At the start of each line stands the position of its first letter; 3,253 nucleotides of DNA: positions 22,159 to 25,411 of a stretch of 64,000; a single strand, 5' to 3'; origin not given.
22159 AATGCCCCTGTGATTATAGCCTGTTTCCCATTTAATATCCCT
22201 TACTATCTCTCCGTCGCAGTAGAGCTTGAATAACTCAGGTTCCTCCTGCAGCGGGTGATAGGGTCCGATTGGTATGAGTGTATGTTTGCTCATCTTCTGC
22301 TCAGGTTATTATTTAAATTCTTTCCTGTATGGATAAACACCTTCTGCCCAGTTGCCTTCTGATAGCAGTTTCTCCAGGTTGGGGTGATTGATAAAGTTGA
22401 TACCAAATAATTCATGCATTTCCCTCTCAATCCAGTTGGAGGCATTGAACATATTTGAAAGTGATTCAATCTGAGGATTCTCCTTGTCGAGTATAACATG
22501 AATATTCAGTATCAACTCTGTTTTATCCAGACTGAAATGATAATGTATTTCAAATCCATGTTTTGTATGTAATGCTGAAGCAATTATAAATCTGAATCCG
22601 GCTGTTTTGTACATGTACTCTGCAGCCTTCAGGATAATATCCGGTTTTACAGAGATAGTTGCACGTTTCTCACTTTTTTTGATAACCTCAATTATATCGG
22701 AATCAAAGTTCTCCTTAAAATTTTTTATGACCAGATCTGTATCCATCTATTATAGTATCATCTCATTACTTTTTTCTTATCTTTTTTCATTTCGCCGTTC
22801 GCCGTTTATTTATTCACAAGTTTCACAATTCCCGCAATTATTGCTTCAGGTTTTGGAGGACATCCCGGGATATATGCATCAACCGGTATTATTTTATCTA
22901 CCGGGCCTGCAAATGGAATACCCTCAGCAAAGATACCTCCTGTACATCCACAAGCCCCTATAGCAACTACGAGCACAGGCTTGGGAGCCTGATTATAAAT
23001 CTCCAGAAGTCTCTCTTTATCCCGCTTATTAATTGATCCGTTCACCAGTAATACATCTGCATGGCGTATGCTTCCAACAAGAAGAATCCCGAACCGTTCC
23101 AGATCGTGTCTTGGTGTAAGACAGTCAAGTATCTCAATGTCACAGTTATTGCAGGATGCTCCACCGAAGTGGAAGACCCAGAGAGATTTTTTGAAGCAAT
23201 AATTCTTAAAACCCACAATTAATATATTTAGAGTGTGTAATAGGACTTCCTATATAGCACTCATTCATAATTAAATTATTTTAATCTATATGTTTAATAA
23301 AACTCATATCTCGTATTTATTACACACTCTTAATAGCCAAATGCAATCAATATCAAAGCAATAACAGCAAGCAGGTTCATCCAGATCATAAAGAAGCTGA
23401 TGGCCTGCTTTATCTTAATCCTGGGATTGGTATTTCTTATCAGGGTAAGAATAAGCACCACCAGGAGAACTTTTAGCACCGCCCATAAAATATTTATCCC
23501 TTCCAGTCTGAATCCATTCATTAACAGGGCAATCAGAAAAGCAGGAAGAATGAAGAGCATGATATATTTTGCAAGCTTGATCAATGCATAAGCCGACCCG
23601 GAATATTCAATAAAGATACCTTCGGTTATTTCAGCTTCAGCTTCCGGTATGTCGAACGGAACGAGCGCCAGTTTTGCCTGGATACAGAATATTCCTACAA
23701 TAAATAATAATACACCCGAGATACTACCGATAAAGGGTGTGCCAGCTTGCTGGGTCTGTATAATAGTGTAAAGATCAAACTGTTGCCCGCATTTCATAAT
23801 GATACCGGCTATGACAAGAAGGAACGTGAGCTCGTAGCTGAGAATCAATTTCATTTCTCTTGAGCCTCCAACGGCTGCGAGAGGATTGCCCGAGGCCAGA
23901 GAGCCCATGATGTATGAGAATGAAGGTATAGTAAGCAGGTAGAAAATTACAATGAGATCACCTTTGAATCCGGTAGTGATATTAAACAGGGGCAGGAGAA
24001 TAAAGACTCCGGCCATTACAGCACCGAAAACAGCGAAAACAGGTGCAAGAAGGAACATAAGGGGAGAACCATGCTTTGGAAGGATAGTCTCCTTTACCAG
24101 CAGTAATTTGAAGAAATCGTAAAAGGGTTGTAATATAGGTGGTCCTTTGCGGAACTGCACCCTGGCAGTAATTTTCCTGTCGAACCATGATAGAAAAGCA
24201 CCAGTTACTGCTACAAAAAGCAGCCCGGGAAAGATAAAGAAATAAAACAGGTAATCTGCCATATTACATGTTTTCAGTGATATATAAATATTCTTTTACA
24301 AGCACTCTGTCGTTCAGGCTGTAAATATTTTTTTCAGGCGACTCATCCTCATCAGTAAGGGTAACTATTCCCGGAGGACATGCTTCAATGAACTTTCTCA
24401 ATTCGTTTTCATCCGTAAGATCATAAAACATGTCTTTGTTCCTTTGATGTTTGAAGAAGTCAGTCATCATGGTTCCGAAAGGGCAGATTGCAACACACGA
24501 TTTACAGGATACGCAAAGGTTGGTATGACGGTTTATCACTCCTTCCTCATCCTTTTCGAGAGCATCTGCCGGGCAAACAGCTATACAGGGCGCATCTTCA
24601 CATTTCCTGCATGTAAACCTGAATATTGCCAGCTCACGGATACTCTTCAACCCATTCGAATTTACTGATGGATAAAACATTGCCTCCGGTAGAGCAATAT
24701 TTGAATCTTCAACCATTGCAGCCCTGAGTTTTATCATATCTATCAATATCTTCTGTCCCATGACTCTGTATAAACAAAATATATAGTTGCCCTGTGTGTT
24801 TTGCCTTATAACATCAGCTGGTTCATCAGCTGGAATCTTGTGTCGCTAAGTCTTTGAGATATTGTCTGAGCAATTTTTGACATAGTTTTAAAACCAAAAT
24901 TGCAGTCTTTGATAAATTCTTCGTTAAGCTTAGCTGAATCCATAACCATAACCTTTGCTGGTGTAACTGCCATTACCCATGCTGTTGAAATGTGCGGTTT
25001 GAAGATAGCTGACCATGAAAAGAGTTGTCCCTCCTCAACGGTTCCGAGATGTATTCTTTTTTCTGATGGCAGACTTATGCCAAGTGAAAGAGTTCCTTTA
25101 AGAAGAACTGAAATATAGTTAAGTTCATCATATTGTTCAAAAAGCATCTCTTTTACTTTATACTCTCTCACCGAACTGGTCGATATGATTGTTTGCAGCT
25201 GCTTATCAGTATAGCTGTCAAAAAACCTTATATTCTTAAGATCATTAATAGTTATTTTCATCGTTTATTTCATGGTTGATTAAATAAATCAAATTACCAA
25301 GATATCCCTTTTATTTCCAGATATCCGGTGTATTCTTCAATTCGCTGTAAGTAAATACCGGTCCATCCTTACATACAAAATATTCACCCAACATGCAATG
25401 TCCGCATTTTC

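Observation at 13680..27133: Putative NAD(P)H-coupled, ion-translocating [NiFe] hydrogenase: AsrAB-like diaphorase in one operon with a group 4 hydrogenase and a full Mrp set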

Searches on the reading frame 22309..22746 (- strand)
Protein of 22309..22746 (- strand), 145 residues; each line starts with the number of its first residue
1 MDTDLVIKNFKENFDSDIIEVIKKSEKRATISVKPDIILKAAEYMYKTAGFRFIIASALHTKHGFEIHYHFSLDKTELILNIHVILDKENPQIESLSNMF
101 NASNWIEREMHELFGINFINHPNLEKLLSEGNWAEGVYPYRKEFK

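Call 3: search_protein_families(library=pfam, proteins=[window:22309-22746:-])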
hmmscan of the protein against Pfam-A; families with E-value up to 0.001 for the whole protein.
window:22309-22746:- (145 aa): 1 family
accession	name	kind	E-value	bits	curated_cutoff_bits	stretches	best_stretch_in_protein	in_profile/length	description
PF00329.25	Complex1_30kDa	-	4e-24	86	22.5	1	31-145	1-119/124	Respiratory-chain NADH dehydrogenase, 30 Kd subunit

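Call 8: search_protein_families(library=ncbifam, proteins=[window:22309-22746:-], max_evalue=0.00001)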
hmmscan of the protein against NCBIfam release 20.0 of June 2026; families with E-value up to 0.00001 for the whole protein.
window:22309-22746:- (145 aa): 15 families
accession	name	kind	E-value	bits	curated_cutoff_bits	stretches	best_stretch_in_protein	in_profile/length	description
NF040611.1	F420_dehyd_FpoC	exception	3.7e-23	82.2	220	1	1-144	1-146/158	F420H2 dehydrogenase subunit FpoC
NF004735.0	PRK06074.2-2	equivalog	2.1e-22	79.7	176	1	1-144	1-146/158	NADH-quinone oxidoreductase subunit C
TIGR01961.1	NuoC_fam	subfamily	6.2e-21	75.2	122.45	1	30-145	2-119/122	NADH (or F420H2) dehydrogenase, subunit C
NF004737.0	PRK06074.2-4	equivalog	1.7e-18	67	144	1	17-145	2-125/150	NADH-quinone oxidoreductase subunit C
NF005832.0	PRK07735.1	equivalog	1.1e-17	64.4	431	1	10-144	285-423/430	NADH-quinone oxidoreductase subunit C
NF006304.0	PRK08491.1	equivalog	1e-16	61.3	228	1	27-143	57-173/263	NADH-quinone oxidoreductase subunit C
NF004734.0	PRK06074.2-1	equivalog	1.1e-15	58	169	1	23-145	22-150/164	NADH-quinone oxidoreductase subunit C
NF009141.0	PRK12494.1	equivalog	3.9e-15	56.1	175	1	30-144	45-163/175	NAD(P)H-quinone oxidoreductase subunit J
NF008728.0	PRK11742.1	equivalog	2e-13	49.6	840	1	62-144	92-172/598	NADH-quinone oxidoreductase subunit C/D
NF009808.0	PRK13292.1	equivalog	4.6e-13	47.9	1156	1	64-144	295-373/791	NADH-quinone oxidoreductase subunit B/C/D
NF004733.0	PRK06074.1-5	equivalog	1e-12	48.2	225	1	26-144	28-149/203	NADH-quinone oxidoreductase subunit C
NF005856.0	PRK07785.1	equivalog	1.4e-11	44.8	224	1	16-144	89-222/246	NADH-quinone oxidoreductase subunit C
NF004730.0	PRK06074.1-1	equivalog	2.9e-11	43.6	193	1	79-144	92-156/200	NADH-quinone oxidoreductase subunit C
NF004732.0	PRK06074.1-4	equivalog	1.3e-07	31.6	376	1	87-144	140-195/250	NADH-quinone oxidoreductase subunit C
NF004731.0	PRK06074.1-3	equivalog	1.8e-07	31.2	303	1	30-144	28-145/207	NADH-quinone oxidoreductase subunit C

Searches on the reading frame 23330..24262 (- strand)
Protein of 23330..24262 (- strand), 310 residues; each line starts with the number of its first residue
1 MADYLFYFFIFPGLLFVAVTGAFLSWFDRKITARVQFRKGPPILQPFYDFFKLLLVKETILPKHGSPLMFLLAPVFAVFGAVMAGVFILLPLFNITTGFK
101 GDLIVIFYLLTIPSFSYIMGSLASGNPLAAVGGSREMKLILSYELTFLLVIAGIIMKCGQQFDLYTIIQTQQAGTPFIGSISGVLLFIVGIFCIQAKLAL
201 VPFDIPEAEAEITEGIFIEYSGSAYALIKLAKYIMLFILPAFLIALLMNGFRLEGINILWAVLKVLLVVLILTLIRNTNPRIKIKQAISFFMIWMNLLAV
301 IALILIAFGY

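Call 3: search_protein_families(library=pfam, proteins=[window:23330-24262:-])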
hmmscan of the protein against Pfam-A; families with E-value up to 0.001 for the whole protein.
window:23330-24262:- (310 aa): 1 family
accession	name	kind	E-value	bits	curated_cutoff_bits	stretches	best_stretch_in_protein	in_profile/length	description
PF00146.26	NADHdh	-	2.2e-64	218.1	27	1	15-306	8-297/298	NADH dehydrogenase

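Call 8: search_protein_families(library=ncbifam, proteins=[window:23330-24262:-], max_evalue=0.00001)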
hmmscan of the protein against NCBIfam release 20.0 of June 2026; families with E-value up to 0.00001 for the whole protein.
window:23330-24262:- (310 aa): 7 families
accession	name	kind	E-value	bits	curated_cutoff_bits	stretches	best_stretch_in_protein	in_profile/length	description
NF004741.0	PRK06076.1-2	equivalog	4.5e-46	157.6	305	1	5-306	21-329/337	NADH-quinone oxidoreductase subunit NuoH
NF004745.0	PRK06076.1-6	equivalog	7.9e-32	110.8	450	1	15-291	24-314/341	NADH-quinone oxidoreductase subunit NuoH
NF004740.0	PRK06076.1-1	equivalog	1e-31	110.7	399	1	14-306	22-316/325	NADH-quinone oxidoreductase subunit NuoH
NF004742.0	PRK06076.1-3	equivalog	3.8e-25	88.8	531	1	17-306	35-344/356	NADH-quinone oxidoreductase subunit NuoH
NF004743.0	PRK06076.1-4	equivalog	6.5e-25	87.9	494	1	15-300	25-330/433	NADH-quinone oxidoreductase subunit NuoH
NF004744.0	PRK06076.1-5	equivalog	6e-24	84.8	542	1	16-250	39-278/372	NADH-quinone oxidoreductase subunit NuoH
NF040610.1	F420_dehyd_FpoH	exception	1.8e-22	80.1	475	1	17-303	23-329/339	F420H2 dehydrogenase subunit FpoH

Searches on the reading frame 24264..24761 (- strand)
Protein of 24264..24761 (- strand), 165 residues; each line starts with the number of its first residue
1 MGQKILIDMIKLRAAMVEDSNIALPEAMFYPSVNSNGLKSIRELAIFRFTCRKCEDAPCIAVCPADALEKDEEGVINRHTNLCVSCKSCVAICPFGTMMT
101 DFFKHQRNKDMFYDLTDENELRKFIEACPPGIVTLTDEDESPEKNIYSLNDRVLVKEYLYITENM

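Call 3: search_protein_families(library=pfam, proteins=[window:24264-24761:-])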
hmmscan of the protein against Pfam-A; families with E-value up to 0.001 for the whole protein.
window:24264-24761:- (165 aa): 9 families
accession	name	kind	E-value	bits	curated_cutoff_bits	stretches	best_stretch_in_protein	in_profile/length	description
PF13247.11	Fer4_11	-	3e-10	40.6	26.2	1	46-137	5-99/100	4Fe-4S dicluster domain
PF12838.12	Fer4_7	-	4.4e-08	33.9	27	1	50-96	1-51/52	4Fe-4S dicluster domain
PF13484.11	Fer4_16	-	9.2e-08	33.2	30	1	83-121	2-40/66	4Fe-4S double cluster binding domain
PF13187.11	Fer4_9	-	9.1e-07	29.3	27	1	51-96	2-50/52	4Fe-4S dicluster domain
PF25160.1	LdpA_Fe-S-bd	-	1e-06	28.8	27.6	1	56-98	6-43/49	LdpA Fe-S cluster-binding domain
PF13237.11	Fer4_10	-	3.1e-06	27.4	25.5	1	50-94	8-53/53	4Fe-4S dicluster domain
PF14697.11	Fer4_21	-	1.6e-05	25.4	35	1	50-95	7-53/59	4Fe-4S dicluster domain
PF00037.32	Fer4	-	0.00013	22.1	21.1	1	80-96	5-21/24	4Fe-4S binding domain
PF12837.12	Fer4_6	-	0.0005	20.3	25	0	80-96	6-22/24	4Fe-4S binding domain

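Call 8: search_protein_families(library=ncbifam, proteins=[window:24264-24761:-], max_evalue=0.00001)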
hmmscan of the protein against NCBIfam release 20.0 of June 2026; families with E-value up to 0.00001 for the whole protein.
window:24264-24761:- (165 aa): 27 families (the best 25 are shown)
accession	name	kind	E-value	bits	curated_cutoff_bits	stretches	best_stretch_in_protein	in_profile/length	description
NF009408.0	PRK12769.1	equivalog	2.7e-16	58.9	1003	1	49-139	54-148/659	formate-dependent uric acid utilization protein AegA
TIGR03149.1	cyt_nit_nrfC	equivalog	3.1e-16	59.4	377.6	1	43-144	86-190/225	cytochrome c nitrite reductase Fe-S protein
TIGR02951.1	DMSO_dmsB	equivalog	4.4e-15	56.1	214.1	1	48-140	61-155/161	DMSO/selenate family reductase complex B subunit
NF045797.1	DsrO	equivalog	1.8e-14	53.7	200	1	47-110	99-162/235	sulfate reduction electron transfer complex DsrMKJOP subunit DsrO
NF038355.1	FDH3_beta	equivalog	4.3e-14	53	240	1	48-97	51-100/180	formate dehydrogenase FDH3 subunit beta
NF041715.1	arsenate_red_ArrB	equivalog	6.8e-14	52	450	1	50-145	56-145/233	arsenate respiratory reductase iron-sulfur subunit ArrB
NF007658.0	PRK10330.1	equivalog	2.1e-13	50.1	260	1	50-99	57-105/181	electron transport protein HydN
NF045766.1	PhenlGlyoxDHPadI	equivalog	2.4e-12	46.3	700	1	50-105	54-110/443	NADH-dependent phenylglyoxylate dehydrogenase subunit beta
NF008134.0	PRK10882.1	equivalog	5.6e-12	45.4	263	1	43-104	105-167/329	hydrogenase 2 operon protein HybA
NF041782.1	mnquin_red_QrcC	equivalog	1.9e-11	44.1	400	1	43-122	57-140/239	menaquinone reductase iron-sulfur cluster-binding subunit QrcC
NF009451.0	PRK12809.1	equivalog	3.1e-11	42.3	1154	1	45-138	50-139/639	formate-dependent uric acid utilization protein YgfT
NF011569.0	PRK14993.1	equivalog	2.4e-10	40.3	416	1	33-106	83-155/244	tetrathionate reductase subunit TtrB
NF045715.1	sulf_resp_HmcB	equivalog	1.4e-09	37.5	420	1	30-133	86-193/307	sulfate respiration complex iron-sulfur protein HmcB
TIGR04105.1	FeFe_hydrog_B1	subfamily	9.4e-09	34.4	450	1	56-100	163-207/462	monomeric [FeFe] hydrogenase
NF007382.0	PRK09898.1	equivalog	3.8e-08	33.1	213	1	44-99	116-172/208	ferredoxin-like protein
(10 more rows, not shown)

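Call 37: search_solved_structures(query=window:24264-24761:-, max_evalue=0.001)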
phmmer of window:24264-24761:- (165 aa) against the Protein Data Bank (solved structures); distinct sequences matched with E-value up to 0.001: 30.
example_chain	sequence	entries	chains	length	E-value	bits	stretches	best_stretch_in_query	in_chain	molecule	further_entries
9mqx_E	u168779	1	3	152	2e-13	53.4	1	48-99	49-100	Fe-S-cluster-containing hydrogenase subunit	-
6cz7_B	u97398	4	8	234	3e-12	49.6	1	49-101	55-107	4Fe-4S ferredoxin, iron-sulfur binding domain protein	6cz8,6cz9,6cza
7qv7_A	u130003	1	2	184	1.3e-10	44.2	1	46-115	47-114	Hydrogen dependent carbon dioxide reductase subunit HycB3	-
9vap_B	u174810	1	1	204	3.4e-10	42.9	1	48-97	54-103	4Fe-4S dicluster domain-containing protein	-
7qv7_B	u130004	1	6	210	4e-10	42.7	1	48-112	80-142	Hydrogen dependent carbon dioxide reductase subunit HycB4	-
7z0s_B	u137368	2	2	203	1.8e-09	40.6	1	50-98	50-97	Formate hydrogenlyase subunit 2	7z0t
7koe_D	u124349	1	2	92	1.2e-08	37.9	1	50-101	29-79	Ferredoxin-like protein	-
8k9e_B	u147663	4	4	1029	3.5e-08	36.4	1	48-107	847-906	Fe-S-cluster-containing hydrogenase components 1-like protein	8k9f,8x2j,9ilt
9sw6_G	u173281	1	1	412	5.6e-08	35.7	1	50-105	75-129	Polyferredoxin protein MvhB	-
6lod_B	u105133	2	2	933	1.9e-07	34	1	49-107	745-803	Fe-S-cluster-containing hydrogenase components 1-like protein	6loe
2vpw_B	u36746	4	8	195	7e-07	32.1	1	50-142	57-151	NRFC PROTEIN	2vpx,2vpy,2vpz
6btm_B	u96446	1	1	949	9.9e-07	31.7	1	46-118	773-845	Alternative Complex III subunit B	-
8c0z_C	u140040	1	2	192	1.2e-06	31.3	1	48-139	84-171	Iron-sulfur cluster-binding protein potential subunit of aldehyde oxidoreductase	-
1bc6_A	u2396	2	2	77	2.3e-06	30.5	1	50-105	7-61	7-FE FERREDOXIN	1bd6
8rvu_a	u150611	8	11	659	7.4e-06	28.8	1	51-106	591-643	H(2):CoB-CoM heterodisulfide,ferredoxin reductase subunit A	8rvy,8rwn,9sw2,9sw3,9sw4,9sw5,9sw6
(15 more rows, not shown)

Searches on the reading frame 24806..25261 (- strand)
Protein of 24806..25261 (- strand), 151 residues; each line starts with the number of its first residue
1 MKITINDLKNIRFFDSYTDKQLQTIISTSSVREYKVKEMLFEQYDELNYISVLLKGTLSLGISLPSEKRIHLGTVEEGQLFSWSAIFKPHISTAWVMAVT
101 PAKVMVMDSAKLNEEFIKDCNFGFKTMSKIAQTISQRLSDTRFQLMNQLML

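Call 3: search_protein_families(library=pfam, proteins=[window:24806-25261:-])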
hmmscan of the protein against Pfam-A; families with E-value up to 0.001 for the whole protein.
window:24806-25261:- (151 aa): 1 family
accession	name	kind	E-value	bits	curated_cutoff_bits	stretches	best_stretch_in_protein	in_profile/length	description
PF00027.35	cNMP_binding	-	9.5e-11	42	27.5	1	32-115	2-85/89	Cyclic nucleotide-binding domain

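Call 8: search_protein_families(library=ncbifam, proteins=[window:24806-25261:-], max_evalue=0.00001)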
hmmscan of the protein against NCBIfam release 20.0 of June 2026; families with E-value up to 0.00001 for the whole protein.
window:24806-25261:- (151 aa): 4 families
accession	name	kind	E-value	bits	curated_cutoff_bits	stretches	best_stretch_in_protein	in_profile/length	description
NF006901.0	PRK09392.1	equivalog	1.9e-08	33.9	211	1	5-137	6-137/236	transcriptional activator FtrB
TIGR03896.1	cyc_nuc_ocin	subfamily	1.6e-07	31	161.05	1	14-141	146-273/317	bacteriocin-type transport-associated protein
NF008732.0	PRK11753.1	equivalog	1.1e-06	28.3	266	1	17-146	11-137/214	cAMP-activated global transcriptional regulator CRP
NF041163.2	encap_f2b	equivalog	1.7e-06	27.4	400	1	2-115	67-182/450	family 2B encapsulin nanocompartment shell protein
